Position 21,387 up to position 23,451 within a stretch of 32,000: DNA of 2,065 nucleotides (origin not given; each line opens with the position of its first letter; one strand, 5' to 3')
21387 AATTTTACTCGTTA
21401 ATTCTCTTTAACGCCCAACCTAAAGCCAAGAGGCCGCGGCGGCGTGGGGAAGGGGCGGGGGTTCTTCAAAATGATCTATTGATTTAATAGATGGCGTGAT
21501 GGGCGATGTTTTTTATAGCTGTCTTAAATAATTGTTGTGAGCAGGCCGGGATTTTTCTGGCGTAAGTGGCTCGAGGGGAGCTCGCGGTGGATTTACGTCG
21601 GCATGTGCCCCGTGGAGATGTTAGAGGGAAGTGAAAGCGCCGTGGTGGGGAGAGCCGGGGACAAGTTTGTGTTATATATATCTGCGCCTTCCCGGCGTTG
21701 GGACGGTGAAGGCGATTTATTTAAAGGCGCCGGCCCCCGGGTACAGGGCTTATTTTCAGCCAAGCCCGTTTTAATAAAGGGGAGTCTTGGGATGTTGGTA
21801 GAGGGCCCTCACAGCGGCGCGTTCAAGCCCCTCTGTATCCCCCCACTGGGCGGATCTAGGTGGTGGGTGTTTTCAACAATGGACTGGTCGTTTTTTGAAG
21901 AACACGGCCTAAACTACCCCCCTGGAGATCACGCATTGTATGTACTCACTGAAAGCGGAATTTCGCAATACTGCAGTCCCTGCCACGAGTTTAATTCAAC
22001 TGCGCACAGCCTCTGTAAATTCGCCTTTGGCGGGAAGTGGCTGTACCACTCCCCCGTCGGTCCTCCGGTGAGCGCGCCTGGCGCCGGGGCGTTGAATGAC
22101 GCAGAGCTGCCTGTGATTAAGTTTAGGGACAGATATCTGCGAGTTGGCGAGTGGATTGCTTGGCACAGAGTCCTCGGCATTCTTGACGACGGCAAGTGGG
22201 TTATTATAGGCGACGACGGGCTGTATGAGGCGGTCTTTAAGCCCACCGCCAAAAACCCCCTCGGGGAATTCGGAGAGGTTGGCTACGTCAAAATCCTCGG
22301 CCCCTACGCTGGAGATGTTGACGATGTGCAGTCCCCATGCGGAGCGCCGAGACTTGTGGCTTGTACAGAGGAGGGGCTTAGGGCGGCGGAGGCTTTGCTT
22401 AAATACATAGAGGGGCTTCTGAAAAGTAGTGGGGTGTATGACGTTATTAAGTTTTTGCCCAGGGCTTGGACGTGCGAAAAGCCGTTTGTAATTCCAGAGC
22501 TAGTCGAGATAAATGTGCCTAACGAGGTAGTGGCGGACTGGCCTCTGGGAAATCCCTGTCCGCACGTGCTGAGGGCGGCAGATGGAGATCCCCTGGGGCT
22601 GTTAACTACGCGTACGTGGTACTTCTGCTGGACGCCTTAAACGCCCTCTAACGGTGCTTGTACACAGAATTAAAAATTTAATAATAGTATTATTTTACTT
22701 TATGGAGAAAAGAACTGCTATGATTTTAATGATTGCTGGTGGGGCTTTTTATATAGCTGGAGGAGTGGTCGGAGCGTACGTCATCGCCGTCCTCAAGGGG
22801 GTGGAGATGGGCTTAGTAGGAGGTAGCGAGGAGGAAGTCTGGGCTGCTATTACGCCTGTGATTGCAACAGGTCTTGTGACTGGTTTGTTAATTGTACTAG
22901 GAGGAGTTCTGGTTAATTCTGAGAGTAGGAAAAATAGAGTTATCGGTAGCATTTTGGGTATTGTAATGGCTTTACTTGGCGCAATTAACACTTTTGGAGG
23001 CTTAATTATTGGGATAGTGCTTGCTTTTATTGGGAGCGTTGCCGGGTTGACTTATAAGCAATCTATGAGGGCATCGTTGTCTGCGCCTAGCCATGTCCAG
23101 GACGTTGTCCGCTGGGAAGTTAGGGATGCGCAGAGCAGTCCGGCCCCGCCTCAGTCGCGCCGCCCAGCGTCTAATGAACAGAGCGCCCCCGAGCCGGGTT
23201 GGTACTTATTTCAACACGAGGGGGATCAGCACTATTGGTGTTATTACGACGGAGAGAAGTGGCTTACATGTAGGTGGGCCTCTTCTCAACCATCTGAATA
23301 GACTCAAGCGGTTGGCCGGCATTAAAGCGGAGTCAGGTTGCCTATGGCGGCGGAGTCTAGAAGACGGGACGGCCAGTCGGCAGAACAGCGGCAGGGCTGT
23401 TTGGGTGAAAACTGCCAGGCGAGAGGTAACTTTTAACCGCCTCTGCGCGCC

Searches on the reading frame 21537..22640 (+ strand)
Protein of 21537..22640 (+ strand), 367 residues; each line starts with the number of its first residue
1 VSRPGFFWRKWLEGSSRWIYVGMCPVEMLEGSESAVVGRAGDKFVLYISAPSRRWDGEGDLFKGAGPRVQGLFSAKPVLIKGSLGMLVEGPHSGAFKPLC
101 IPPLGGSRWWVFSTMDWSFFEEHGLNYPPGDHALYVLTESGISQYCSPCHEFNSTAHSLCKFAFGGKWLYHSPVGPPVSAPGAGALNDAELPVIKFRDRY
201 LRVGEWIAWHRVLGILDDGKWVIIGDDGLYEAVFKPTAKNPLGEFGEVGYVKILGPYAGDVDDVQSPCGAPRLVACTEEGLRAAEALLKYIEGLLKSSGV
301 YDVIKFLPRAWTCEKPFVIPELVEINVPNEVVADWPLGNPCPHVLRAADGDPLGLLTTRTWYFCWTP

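Call 4: search_protein_families(library=pfam, proteins=[window:21537-22640:+], max_evalue=1)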
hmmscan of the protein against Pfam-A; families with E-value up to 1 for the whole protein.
window:21537-22640:+ (367 aa): 0 families

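Call 5: search_protein_families(library=ncbifam, proteins=[window:21537-22640:+], max_evalue=1)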
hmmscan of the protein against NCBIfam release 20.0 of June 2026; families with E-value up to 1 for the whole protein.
window:21537-22640:+ (367 aa): 0 families

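Call 68: search_protein_families(library=padloc, proteins=[window:21537-22637:+], max_evalue=1)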
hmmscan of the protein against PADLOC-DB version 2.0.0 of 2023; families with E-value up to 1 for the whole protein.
window:21537-22637:+ (367 aa): 0 families

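Call 69: search_protein_families(library=phrogs, proteins=[window:21537-22637:+], max_evalue=1)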
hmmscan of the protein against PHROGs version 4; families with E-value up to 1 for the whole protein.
window:21537-22637:+ (367 aa): 1 family
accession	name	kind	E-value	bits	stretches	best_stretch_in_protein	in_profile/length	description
phrog_19309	-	unknown function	0.18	12.9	1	281-299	20-38/39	-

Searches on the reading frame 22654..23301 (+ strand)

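Call 4: search_protein_families(library=pfam, proteins=[window:22654-23301:+], max_evalue=1)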
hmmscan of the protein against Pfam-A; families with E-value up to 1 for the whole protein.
window:22654-23301:+ (215 aa): 2 families
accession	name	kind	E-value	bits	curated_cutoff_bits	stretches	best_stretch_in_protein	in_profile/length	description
PF19609.4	DUF6114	-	0.0013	19.8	27.9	1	42-131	13-102/106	Family of unknown function (DUF6114)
PF02990.21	EMP70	-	0.0066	15.6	27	1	9-152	280-405/517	Endomembrane protein 70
